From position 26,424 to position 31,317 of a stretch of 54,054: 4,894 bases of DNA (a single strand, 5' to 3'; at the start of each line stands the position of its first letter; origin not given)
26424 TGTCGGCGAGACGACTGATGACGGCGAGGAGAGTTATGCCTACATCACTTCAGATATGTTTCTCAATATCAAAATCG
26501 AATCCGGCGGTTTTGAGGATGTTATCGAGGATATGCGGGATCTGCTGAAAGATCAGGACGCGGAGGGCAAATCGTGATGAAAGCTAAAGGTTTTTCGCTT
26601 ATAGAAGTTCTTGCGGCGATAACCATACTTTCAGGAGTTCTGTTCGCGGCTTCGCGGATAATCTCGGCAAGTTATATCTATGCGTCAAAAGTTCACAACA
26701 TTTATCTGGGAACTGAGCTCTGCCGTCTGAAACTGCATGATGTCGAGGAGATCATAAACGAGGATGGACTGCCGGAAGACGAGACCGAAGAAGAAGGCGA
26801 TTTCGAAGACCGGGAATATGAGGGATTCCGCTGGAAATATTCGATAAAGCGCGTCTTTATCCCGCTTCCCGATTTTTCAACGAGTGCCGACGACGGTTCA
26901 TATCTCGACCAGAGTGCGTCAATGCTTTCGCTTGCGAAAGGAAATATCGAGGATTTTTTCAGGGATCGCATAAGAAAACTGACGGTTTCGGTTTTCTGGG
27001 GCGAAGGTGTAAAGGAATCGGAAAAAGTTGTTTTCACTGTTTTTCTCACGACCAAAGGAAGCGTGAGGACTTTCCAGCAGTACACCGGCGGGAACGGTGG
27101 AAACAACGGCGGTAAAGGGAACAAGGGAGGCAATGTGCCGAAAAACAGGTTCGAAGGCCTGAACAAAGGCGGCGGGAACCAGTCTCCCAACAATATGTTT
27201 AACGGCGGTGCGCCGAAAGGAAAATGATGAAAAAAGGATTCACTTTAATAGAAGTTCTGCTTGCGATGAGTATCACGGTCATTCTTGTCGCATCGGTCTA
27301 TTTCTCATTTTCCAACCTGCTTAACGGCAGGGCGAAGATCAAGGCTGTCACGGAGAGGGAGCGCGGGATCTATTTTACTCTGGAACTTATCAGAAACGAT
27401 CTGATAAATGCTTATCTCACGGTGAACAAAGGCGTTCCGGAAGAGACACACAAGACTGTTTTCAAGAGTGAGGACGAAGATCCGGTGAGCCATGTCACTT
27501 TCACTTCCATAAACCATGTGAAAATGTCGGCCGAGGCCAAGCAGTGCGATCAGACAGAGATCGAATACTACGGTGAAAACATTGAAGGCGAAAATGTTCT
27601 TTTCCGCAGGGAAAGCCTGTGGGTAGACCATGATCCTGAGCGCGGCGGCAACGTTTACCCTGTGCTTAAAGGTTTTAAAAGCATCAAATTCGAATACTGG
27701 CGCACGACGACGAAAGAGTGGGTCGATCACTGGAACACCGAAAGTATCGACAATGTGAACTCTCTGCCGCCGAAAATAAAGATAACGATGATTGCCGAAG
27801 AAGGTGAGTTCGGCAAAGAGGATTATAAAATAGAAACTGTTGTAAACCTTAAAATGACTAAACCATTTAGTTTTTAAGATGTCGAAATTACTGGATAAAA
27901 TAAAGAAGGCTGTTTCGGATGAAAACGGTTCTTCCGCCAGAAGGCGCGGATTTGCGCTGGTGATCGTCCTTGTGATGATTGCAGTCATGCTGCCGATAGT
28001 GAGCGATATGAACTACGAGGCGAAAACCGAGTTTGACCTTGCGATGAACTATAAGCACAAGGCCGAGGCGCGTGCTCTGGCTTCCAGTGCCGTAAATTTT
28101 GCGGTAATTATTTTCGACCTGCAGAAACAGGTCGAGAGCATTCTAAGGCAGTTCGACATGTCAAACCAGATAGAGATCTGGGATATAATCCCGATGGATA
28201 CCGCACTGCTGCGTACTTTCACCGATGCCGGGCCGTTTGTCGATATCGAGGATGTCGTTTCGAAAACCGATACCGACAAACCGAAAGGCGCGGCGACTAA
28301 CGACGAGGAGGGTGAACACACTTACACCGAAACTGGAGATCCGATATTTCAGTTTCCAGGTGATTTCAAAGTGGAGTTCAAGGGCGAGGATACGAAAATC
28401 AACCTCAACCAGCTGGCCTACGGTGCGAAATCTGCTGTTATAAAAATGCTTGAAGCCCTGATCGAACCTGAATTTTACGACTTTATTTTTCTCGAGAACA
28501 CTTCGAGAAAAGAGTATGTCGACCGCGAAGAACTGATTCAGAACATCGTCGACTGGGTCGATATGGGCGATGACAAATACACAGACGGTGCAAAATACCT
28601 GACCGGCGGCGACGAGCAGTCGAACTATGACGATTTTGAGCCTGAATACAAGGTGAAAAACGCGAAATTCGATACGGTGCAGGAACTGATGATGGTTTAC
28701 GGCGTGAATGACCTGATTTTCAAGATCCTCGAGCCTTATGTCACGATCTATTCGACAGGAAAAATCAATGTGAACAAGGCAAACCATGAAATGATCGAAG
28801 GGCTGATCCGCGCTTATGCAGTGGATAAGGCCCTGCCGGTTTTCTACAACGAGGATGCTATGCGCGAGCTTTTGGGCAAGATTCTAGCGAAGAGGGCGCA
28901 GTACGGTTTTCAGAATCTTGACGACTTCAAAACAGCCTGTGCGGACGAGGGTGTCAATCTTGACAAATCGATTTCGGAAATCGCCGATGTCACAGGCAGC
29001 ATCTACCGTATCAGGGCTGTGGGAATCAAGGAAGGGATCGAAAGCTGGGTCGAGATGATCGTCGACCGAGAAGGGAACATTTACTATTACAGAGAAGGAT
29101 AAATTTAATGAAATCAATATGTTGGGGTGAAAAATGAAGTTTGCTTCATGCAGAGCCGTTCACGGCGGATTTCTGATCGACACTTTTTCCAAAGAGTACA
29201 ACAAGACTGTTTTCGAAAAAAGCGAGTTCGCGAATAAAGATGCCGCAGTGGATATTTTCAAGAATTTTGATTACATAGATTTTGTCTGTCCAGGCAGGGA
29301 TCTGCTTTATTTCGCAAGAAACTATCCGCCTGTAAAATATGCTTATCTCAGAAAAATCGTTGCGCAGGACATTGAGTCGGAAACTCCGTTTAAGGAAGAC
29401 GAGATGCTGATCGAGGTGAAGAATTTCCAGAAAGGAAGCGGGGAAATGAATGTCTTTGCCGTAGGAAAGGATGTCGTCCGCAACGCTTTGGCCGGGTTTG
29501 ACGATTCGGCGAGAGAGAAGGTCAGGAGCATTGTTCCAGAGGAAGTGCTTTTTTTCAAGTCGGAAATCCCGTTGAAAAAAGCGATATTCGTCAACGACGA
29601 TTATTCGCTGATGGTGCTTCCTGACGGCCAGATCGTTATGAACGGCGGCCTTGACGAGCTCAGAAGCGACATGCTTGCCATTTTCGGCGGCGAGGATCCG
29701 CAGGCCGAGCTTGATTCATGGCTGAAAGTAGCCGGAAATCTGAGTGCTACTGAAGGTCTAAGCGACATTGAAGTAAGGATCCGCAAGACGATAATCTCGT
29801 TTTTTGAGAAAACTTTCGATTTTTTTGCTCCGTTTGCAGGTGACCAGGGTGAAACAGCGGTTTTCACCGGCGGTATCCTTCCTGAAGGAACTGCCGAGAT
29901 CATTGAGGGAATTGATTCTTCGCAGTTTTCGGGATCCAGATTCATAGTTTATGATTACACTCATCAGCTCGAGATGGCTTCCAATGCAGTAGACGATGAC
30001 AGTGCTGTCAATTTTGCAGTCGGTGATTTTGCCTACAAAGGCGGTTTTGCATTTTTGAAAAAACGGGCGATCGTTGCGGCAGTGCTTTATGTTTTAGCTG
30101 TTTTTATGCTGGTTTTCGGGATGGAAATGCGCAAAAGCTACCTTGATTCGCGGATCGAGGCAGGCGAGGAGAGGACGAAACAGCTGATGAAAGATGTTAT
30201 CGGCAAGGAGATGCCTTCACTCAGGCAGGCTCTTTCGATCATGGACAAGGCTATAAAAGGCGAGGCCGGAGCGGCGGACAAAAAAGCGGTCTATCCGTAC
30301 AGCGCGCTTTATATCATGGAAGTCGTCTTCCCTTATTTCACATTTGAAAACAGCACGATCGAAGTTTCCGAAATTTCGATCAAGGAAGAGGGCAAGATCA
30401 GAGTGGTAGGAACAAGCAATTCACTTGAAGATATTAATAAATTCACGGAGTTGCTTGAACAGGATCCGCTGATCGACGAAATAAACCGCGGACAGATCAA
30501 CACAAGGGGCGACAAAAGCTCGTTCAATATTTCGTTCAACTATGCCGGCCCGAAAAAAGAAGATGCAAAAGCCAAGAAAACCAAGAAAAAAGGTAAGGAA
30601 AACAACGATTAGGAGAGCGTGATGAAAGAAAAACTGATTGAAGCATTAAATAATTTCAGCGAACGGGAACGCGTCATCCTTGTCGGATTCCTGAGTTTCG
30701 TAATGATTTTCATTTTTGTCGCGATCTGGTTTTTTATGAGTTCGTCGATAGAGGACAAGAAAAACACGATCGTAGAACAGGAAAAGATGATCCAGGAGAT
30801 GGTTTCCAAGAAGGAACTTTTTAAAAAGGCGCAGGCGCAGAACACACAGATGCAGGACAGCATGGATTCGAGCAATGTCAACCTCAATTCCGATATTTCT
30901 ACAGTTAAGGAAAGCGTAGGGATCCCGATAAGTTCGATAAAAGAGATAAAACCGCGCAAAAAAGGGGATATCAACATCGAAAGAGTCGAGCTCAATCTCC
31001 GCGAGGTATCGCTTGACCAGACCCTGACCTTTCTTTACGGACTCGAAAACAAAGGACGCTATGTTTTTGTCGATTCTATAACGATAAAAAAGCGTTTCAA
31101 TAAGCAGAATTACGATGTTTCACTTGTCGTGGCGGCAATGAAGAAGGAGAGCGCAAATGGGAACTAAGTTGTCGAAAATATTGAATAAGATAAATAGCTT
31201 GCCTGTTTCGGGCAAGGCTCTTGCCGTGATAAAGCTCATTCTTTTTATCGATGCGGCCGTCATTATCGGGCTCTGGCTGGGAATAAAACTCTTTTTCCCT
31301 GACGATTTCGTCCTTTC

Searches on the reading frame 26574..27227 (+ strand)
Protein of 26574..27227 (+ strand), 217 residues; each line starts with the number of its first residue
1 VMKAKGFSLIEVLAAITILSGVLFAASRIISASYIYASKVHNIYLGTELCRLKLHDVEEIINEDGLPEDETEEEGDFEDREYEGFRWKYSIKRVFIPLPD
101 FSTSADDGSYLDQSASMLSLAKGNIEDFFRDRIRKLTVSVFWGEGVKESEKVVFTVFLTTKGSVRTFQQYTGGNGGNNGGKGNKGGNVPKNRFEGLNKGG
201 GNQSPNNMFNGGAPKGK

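Call 21: search_protein_families(library=pfam, proteins=[window:26574-27227:+], max_evalue=0.001)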
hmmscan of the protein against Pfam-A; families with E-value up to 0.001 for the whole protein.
window:26574-27227:+ (217 aa): 1 family
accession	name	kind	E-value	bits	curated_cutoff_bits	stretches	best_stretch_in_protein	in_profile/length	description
PF07963.17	N_methyl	-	1.5e-05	24.8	21.2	1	1-20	1-20/27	Prokaryotic N-terminal methylation motif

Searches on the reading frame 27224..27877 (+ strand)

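Call 21: search_protein_families(library=pfam, proteins=[window:27224-27877:+], max_evalue=0.001)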
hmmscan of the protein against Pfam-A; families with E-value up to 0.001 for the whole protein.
window:27224-27877:+ (217 aa): 2 families
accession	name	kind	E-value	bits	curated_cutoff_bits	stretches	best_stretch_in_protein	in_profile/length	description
PF11612.13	T2SSJ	-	4.5e-09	37.1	28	1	73-194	18-133/140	Type II secretion system (T2SS), protein J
PF07963.17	N_methyl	-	7.1e-07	29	21.2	1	3-26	4-27/27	Prokaryotic N-terminal methylation motif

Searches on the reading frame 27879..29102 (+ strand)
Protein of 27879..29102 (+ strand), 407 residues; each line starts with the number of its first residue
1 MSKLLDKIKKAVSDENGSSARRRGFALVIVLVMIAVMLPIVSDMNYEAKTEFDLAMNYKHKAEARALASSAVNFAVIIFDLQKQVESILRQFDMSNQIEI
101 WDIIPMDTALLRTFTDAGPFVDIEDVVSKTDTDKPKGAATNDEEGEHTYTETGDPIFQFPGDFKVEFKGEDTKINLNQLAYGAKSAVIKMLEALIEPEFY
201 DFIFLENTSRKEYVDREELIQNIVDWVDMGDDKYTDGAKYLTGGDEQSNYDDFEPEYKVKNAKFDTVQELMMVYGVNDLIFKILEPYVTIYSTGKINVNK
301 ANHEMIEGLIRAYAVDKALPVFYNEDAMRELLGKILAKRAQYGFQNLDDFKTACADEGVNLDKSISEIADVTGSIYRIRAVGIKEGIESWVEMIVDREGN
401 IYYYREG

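Call 9: search_protein_families(library=ncbifam, proteins=[window:27879-29102:+], max_evalue=0.01)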
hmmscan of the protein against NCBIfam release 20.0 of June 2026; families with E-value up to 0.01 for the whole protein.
window:27879-29102:+ (407 aa): 2 families
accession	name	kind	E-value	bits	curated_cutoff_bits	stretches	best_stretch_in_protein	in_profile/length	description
NF037980.1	T2SS_GspK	equivalog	1.1e-26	94.1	130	2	153-397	88-296/307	type II secretion system minor pseudopilin GspK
TIGR02600.1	Verru_Chthon_A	subfamily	0.0057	14.6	332.3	1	24-75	1-52/1296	Verru_Chthon cassette protein A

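Call 21: search_protein_families(library=pfam, proteins=[window:27879-29102:+], max_evalue=0.001)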
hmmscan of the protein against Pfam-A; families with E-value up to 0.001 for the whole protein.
window:27879-29102:+ (407 aa): 1 family
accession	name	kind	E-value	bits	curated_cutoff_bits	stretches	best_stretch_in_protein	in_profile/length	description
PF21687.3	T2SSK_1st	-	1.5e-10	42.2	26.2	1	173-292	2-106/107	Type II secretion system (T2SS), protein K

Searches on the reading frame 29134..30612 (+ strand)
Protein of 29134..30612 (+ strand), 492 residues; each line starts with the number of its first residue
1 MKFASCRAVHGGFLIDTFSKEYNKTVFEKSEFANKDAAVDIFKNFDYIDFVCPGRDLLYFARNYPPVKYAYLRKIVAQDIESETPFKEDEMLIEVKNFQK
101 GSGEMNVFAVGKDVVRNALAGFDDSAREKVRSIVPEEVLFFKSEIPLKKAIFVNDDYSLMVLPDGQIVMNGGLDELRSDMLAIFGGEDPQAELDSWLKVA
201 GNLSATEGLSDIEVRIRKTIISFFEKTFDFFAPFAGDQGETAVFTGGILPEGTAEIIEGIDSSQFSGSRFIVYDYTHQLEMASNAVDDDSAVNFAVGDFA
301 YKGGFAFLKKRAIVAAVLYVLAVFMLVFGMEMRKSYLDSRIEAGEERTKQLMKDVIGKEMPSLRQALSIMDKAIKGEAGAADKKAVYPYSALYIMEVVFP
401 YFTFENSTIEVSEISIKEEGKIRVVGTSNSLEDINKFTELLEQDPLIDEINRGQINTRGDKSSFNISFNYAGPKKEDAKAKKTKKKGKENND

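Call 9: search_protein_families(library=ncbifam, proteins=[window:29134-30612:+], max_evalue=0.01)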
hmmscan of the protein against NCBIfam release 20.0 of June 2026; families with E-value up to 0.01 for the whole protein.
window:29134-30612:+ (492 aa): 0 families

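Call 21: search_protein_families(library=pfam, proteins=[window:29134-30612:+], max_evalue=0.001)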
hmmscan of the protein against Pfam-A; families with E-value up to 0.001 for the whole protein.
window:29134-30612:+ (492 aa): 1 family
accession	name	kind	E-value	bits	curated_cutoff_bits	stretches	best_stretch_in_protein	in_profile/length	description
PF05137.18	PilN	-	0.00032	21.1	22.8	1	412-469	17-77/78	Fimbrial assembly protein (PilN)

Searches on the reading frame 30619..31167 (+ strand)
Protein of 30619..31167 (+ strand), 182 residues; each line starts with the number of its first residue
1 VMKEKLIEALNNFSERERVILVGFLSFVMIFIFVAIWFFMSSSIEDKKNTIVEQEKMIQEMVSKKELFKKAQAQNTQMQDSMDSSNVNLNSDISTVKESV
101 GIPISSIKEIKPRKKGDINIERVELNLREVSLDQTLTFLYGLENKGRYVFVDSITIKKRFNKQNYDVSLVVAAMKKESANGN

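Call 21: search_protein_families(library=pfam, proteins=[window:30619-31167:+], max_evalue=0.001)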
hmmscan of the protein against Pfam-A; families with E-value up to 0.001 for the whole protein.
window:30619-31167:+ (182 aa): 3 families
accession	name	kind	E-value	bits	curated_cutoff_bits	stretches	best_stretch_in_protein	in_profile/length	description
PF04612.17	T2SSM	-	9.9e-09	36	27.8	1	6-157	4-142/160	Type II secretion system (T2SS), protein M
PF10741.14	T2SSM_b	-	0.00055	20.2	21.7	0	88-161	18-91/111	Type II secretion system (T2SS), protein M subtype b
PF15347.11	PAG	-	0.00075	19.2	27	1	15-93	11-92/428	Phosphoprotein associated with glycosphingolipid-enriched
